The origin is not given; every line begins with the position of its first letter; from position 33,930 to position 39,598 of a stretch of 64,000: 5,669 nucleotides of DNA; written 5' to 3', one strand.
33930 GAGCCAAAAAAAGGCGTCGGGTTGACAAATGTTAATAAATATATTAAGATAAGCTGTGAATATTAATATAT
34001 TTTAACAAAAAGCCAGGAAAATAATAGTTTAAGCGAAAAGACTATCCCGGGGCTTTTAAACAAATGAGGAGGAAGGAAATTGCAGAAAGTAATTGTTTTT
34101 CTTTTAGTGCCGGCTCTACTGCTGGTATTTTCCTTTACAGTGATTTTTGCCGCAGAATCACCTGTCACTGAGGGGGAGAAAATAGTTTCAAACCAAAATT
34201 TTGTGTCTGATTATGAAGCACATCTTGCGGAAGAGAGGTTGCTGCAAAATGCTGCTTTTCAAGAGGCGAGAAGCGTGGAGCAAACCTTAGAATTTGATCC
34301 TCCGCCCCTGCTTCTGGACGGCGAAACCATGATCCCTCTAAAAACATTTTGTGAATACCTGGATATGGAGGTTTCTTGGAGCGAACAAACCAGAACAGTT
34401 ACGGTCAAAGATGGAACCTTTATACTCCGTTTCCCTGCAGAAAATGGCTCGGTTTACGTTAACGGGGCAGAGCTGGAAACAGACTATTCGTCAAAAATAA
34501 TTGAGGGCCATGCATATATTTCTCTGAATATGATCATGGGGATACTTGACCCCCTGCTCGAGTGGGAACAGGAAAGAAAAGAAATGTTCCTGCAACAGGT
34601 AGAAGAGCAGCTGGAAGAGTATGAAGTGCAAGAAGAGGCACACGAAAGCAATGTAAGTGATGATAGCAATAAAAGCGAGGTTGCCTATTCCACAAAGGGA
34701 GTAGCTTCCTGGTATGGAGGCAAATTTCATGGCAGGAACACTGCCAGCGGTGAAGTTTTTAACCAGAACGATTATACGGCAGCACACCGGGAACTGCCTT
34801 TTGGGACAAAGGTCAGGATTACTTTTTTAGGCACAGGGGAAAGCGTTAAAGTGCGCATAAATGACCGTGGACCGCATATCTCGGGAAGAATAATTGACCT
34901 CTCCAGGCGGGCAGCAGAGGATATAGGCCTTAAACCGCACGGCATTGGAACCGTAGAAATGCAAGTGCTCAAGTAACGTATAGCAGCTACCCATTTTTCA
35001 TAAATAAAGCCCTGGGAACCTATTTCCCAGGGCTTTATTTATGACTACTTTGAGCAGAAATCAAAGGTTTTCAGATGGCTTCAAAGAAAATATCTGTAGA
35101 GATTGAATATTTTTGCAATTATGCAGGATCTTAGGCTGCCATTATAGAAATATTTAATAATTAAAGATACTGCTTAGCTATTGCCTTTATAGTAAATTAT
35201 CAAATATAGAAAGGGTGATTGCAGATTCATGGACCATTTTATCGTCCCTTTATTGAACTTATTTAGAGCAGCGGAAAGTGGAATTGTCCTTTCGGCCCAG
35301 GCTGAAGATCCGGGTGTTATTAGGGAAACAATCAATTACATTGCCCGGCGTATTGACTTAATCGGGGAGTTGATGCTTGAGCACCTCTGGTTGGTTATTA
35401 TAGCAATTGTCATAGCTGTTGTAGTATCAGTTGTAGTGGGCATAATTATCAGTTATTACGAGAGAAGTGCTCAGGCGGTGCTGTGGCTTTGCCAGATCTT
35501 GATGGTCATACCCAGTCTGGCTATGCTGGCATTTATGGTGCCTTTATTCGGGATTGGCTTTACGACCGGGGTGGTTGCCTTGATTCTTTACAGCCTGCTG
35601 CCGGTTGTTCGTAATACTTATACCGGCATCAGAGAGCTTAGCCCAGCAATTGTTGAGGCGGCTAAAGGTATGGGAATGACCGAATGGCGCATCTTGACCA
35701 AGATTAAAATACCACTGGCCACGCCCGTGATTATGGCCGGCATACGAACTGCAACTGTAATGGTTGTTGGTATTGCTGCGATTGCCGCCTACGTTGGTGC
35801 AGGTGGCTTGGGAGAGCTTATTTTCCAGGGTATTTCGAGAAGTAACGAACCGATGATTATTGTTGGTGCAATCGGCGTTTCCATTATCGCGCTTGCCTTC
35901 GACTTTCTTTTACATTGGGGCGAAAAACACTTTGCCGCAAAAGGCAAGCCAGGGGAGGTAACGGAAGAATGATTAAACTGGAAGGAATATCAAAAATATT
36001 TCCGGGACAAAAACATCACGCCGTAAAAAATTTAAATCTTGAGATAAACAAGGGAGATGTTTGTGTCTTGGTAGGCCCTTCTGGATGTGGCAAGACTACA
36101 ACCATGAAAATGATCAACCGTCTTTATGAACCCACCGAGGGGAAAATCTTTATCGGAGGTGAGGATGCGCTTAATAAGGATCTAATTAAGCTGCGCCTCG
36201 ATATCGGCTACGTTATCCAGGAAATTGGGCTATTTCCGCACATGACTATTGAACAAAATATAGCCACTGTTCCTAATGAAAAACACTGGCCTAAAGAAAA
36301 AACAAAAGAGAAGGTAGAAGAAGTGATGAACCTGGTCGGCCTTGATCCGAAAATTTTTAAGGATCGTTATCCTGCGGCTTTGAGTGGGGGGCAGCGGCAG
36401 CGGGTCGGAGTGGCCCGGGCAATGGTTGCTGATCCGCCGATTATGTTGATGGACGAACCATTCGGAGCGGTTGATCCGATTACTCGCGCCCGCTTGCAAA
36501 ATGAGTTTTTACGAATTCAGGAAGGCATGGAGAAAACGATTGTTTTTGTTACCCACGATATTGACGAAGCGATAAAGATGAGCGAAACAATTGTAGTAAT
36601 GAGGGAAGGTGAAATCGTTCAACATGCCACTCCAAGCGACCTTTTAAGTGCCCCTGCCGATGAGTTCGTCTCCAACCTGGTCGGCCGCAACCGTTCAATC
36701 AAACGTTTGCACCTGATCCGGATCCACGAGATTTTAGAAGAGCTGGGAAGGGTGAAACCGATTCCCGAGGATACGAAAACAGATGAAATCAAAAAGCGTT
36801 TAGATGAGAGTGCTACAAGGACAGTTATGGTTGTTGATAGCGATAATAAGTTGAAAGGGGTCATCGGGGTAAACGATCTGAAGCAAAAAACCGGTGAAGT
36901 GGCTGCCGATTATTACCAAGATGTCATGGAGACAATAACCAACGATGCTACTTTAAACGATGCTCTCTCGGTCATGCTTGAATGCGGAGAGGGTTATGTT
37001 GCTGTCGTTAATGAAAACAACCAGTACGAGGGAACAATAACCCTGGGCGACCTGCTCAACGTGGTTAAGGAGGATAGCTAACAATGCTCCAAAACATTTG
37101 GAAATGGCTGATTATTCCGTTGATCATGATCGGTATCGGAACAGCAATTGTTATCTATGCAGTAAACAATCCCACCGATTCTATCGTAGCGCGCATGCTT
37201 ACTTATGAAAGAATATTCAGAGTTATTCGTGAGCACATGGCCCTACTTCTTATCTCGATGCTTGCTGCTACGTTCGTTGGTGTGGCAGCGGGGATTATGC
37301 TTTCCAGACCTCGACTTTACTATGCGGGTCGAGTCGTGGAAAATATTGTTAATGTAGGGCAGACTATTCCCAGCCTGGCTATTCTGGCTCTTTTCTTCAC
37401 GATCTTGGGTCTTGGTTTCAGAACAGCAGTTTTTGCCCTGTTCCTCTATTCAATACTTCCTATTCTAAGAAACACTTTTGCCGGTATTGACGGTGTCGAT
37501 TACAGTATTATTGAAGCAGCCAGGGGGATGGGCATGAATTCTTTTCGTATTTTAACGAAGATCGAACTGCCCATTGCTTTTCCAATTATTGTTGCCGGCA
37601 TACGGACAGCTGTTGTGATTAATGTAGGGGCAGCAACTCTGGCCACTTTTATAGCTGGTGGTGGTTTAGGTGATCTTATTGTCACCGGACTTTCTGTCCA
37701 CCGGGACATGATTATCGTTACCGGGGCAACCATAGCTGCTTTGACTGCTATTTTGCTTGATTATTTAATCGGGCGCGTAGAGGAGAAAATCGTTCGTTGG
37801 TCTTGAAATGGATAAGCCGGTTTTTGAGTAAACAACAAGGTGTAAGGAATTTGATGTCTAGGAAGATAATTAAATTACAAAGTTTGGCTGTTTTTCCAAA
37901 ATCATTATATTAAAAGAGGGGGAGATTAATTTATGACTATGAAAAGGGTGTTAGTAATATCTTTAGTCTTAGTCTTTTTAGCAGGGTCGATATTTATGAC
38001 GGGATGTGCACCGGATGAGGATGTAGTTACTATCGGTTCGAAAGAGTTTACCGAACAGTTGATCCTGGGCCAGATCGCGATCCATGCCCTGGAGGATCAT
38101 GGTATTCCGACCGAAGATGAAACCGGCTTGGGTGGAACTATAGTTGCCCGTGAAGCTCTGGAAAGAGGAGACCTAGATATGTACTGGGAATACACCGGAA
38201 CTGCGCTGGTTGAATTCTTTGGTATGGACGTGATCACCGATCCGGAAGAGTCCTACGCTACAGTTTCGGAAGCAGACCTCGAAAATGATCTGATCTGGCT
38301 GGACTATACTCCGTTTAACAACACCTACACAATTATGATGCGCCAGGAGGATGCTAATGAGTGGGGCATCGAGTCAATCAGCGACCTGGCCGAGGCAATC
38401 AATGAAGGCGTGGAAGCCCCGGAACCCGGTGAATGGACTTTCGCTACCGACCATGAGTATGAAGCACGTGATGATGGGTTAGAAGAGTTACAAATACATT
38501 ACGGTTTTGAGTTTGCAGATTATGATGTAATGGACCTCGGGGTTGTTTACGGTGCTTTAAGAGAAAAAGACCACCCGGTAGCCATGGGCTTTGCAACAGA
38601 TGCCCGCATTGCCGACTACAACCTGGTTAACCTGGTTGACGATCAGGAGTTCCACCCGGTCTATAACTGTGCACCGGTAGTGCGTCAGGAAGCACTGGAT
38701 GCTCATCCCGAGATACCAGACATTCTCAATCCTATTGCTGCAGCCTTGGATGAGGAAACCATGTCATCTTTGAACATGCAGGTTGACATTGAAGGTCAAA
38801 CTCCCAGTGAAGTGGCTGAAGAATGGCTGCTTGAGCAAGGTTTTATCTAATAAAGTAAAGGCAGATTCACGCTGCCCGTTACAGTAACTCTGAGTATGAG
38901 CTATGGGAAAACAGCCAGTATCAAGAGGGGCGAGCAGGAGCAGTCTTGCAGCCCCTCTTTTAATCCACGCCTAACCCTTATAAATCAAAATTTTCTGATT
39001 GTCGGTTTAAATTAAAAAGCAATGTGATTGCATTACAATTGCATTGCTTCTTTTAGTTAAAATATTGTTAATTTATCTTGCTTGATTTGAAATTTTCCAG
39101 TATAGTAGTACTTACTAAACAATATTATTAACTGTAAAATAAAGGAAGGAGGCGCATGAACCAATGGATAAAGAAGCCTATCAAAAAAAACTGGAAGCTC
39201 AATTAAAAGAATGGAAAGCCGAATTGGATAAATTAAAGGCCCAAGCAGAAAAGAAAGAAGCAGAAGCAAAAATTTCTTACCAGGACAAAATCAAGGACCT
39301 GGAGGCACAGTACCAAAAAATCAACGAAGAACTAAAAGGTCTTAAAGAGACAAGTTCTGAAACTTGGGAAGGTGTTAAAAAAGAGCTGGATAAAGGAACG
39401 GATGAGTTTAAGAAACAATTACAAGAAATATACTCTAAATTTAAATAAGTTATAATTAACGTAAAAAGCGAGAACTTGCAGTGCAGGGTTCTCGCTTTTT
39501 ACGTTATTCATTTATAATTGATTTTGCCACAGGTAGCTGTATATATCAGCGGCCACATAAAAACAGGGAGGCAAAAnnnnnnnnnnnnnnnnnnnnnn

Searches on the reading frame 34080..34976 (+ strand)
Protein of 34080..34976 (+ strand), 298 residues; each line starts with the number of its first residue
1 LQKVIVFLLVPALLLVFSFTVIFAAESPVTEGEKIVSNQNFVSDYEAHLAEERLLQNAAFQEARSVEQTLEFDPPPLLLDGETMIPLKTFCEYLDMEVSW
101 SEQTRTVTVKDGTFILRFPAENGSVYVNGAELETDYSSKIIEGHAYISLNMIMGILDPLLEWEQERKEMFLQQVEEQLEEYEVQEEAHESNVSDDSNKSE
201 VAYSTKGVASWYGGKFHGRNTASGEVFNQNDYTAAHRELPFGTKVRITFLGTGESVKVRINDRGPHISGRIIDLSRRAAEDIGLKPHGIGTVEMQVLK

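Call 14: search_protein_families(library=pfam, proteins=[window:34080-34976:+], max_evalue=0.001)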
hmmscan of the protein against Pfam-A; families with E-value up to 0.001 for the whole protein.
window:34080-34976:+ (298 aa): 2 families
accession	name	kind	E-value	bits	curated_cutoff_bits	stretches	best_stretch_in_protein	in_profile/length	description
PF03330.24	DPBB_1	-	3e-23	82.3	28.8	1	205-293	2-82/83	Lytic transglycolase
PF07833.16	Cu_amine_oxidN1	-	1.5e-19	70.3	24.2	1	68-170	5-107/108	Copper amine oxidase N-terminal domain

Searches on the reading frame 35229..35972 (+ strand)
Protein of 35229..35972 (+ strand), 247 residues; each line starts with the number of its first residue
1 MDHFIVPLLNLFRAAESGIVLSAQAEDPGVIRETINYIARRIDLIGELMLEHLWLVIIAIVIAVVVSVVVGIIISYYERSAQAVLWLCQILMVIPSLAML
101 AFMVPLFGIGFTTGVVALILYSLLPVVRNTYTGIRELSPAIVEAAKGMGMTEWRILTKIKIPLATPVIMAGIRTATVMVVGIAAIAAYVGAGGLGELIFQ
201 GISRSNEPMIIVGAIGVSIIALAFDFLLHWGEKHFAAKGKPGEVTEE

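Call 14: search_protein_families(library=pfam, proteins=[window:35229-35972:+], max_evalue=0.001)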
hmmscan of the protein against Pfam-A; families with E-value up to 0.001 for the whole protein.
window:35229-35972:+ (247 aa): 1 family
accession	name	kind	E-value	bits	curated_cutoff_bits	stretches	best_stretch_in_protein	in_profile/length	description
PF00528.27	BPD_transp_1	-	6.3e-25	88.4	26.4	1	68-233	2-176/184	Binding-protein-dependent transport system inner membrane component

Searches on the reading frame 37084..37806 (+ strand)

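Call 14: search_protein_families(library=pfam, proteins=[window:37084-37806:+], max_evalue=0.001)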
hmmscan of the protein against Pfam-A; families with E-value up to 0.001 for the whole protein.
window:37084-37806:+ (240 aa): 1 family
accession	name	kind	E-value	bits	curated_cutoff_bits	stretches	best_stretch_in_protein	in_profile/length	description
PF00528.27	BPD_transp_1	-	6.2e-23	81.9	26.4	1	66-231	1-177/184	Binding-protein-dependent transport system inner membrane component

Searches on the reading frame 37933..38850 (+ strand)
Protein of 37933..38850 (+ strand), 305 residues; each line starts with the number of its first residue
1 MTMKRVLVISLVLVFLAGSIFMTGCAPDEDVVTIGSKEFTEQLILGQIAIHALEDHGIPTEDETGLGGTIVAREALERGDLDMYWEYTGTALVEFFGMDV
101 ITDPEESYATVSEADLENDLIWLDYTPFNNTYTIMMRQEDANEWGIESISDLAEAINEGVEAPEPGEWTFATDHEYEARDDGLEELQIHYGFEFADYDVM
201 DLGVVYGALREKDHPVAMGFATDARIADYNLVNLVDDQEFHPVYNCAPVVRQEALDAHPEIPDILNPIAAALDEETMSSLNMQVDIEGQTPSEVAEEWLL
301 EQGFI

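Call 14: search_protein_families(library=pfam, proteins=[window:37933-38850:+], max_evalue=0.001)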
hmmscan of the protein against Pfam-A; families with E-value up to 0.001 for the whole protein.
window:37933-38850:+ (305 aa): 1 family
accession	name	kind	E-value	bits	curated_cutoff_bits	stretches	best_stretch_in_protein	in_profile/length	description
PF04069.17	OpuAC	-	6.1e-59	200.1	21.2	1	32-299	3-255/257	Substrate binding domain of ABC-type glycine betaine transport system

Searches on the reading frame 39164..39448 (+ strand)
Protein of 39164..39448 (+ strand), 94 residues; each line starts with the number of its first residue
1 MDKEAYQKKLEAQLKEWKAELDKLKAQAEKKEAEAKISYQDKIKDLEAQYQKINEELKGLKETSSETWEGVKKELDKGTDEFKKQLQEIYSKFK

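Call 9: search_protein_families(library=pfam, proteins=[window:39164-39448:+], max_evalue=0.01)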
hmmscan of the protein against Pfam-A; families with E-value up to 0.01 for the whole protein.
window:39164-39448:+ (94 aa): 4 families
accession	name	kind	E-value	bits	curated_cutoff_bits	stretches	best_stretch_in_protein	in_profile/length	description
PF14282.11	FlxA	-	1.4e-05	25.6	26.3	1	39-92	15-64/101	FlxA-like protein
PF25078.1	DUF7801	-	0.0016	19.1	33.2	1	9-93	26-111/155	Domain of unknown function (DUF7801)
PF07352.17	Phage_Mu_Gam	-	0.0039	17.6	28.3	1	12-90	9-90/149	Bacteriophage Mu Gam like protein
PF10241.14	KxDL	-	0.0055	17.4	27.2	0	48-89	23-67/86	Uncharacterized conserved protein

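Call 60: find_encoding_contigs(protein=window:39164-39448:+, flank=10000, max_places=10)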
Protein window:39164-39448:+ (94 aa): 10 contigs read that carry it; 8 places shown.
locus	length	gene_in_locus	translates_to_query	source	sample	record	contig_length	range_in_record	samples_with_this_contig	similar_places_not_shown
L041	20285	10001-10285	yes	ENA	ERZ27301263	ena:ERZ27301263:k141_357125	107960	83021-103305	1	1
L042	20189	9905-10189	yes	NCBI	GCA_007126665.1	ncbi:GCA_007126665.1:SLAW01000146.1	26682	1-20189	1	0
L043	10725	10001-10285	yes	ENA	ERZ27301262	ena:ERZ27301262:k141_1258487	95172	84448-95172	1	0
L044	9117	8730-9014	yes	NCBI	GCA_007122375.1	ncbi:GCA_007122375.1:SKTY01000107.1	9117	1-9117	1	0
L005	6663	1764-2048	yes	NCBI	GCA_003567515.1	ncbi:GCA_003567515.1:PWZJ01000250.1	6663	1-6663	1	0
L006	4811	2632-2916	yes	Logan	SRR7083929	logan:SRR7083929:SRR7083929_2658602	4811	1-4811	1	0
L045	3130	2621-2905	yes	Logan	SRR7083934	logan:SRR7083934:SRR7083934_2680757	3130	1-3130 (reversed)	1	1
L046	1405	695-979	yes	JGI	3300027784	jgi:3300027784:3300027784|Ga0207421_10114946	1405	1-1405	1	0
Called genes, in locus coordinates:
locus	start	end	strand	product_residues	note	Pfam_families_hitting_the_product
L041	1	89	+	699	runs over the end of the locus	PF02401:LYTB, PF21710:Spt6_S1 (faint), PF00575:S1, PF13509:S1_2 (faint), PF00575:S1, PF23459:S1_RRP5 (weak)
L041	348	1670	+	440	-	PF00595:PDZ (weak), PF13180:PDZ_2, PF17820:PDZ_6, PF19238:Radical_SAM_2, PF04055:Radical_SAM (faint), PF04459:DUF512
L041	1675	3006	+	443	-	PF00071:Ras (faint), PF01926:MMR_HSR1, PF02421:FeoB_N, PF00009:GTP_EFTU (weak), PF01926:MMR_HSR1, PF02421:FeoB_N, PF04548:AIG1 (weak), PF14714:KH_dom-like, +3 more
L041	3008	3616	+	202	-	PF02660:G3P_acyltransf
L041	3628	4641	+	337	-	PF01210:NAD_Gly3P_dh_N, PF02558:ApbA, PF03446:NAD_binding_2 (weak), PF03807:F420_oxidored, PF07479:NAD_Gly3P_dh_C, PF20618:GPD_NAD_C_bact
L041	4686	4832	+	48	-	-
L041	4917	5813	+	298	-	PF07833:Cu_amine_oxidN1, PF03330:DPBB_1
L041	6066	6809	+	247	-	PF00528:BPD_transp_1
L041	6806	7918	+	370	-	PF00005:ABC_tran, PF00571:CBS (weak)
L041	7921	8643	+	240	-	PF00528:BPD_transp_1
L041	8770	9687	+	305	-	PF04069:OpuAC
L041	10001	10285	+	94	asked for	-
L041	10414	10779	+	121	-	PF08713:DNA_alkylation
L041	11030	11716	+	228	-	-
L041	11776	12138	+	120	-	PF09579:Spore_YtfJ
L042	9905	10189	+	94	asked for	-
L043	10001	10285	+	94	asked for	-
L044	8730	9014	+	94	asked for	-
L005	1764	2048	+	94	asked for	-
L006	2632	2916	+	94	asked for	-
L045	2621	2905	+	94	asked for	-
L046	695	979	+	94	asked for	-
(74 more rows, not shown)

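Call 67: search_protein_families(library=phrogs, proteins=[window:39164-39448:+], max_evalue=0.001)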
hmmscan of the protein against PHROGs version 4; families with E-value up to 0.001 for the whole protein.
window:39164-39448:+ (94 aa): 1 family
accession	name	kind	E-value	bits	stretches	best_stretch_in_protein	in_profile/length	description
phrog_30292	-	unknown function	0.00092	18.8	0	16-84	14-84/677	-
